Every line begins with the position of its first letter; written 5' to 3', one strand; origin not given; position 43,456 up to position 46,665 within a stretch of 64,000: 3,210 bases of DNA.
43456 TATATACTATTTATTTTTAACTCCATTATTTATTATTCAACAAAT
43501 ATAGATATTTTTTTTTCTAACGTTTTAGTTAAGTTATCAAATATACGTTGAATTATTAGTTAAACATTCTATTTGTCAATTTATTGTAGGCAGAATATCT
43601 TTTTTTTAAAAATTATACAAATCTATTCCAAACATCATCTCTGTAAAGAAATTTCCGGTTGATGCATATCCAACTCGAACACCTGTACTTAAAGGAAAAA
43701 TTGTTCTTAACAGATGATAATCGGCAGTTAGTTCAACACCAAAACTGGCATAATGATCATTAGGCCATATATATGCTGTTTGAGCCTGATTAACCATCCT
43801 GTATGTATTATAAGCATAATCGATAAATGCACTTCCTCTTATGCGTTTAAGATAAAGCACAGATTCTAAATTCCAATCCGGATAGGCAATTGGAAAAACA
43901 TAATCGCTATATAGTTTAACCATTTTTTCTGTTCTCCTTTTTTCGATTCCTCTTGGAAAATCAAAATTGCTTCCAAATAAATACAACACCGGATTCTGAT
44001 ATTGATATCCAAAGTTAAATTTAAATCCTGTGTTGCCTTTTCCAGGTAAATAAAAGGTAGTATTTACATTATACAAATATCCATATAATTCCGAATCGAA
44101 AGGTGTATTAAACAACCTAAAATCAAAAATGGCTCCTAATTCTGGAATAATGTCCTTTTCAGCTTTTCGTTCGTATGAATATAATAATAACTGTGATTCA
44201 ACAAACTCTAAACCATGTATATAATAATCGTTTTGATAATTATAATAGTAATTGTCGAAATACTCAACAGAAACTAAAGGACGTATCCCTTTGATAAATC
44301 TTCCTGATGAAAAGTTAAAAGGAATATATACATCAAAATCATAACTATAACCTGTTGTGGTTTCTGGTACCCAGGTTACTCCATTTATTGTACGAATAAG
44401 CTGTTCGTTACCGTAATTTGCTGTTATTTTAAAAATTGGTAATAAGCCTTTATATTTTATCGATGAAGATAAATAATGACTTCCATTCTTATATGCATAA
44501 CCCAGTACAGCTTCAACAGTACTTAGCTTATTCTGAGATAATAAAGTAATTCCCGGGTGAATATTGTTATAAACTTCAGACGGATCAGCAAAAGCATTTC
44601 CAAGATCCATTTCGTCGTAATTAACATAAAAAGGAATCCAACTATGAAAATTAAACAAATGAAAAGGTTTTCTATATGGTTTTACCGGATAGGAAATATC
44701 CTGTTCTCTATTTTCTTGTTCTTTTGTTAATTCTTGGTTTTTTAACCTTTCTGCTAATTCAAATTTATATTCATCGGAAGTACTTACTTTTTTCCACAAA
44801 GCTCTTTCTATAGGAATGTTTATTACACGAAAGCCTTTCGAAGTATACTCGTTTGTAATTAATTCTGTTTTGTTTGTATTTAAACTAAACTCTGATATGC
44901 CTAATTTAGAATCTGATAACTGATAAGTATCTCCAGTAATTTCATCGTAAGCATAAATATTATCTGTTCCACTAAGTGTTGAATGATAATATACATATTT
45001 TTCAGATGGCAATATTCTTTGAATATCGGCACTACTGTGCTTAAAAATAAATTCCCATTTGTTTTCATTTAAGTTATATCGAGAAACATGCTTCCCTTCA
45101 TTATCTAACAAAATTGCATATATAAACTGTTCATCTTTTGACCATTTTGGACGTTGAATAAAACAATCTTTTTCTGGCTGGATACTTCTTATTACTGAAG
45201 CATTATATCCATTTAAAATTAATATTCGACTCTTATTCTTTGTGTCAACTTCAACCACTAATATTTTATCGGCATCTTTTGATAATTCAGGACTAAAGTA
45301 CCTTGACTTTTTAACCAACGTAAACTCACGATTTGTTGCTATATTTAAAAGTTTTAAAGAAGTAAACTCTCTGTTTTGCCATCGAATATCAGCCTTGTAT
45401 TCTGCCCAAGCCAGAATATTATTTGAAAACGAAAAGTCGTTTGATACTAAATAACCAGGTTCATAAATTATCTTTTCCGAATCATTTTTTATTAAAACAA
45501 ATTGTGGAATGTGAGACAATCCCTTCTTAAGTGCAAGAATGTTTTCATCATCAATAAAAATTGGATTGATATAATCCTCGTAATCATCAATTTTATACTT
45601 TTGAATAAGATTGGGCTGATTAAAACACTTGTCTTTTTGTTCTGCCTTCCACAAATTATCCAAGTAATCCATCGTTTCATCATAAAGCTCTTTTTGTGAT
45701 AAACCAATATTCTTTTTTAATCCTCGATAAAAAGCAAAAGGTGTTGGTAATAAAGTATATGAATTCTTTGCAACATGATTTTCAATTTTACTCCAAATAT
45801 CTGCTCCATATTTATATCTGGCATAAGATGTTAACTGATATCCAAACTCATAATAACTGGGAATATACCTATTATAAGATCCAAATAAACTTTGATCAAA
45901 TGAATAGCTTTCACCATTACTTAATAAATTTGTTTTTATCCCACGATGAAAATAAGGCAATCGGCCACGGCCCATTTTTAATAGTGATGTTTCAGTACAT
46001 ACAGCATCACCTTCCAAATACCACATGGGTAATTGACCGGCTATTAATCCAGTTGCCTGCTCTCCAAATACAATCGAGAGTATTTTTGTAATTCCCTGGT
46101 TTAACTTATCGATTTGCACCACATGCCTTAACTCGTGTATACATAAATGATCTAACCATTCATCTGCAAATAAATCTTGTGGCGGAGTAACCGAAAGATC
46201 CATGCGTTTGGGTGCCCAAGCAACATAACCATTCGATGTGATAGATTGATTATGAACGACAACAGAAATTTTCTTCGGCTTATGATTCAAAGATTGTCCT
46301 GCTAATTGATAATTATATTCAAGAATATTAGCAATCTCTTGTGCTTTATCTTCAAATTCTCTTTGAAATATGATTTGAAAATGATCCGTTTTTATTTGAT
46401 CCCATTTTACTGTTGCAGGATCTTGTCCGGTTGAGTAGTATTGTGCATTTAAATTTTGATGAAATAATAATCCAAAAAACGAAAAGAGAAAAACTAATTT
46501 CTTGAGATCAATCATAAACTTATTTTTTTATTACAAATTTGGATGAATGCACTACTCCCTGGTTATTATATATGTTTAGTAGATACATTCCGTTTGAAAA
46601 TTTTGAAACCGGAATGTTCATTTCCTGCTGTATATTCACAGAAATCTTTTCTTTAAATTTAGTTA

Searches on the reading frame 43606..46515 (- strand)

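Call 4: search_protein_families(library=pfam, proteins=[window:43606-46515:-], max_evalue=0.01)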
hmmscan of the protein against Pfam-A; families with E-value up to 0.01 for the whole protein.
window:43606-46515:- (969 aa): 0 families

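Call 48: search_protein_families(library=ncbifam, proteins=[window:43606-46515:-], max_evalue=0.05)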
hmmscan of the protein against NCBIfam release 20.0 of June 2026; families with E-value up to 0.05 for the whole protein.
window:43606-46515:- (969 aa): 1 family
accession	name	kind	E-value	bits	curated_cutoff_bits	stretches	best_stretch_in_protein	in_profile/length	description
TIGR02800.1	propeller_TolB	equivalog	0.00077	18.5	343.15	1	397-572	184-357/418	Tol-Pal system beta propeller repeat protein TolB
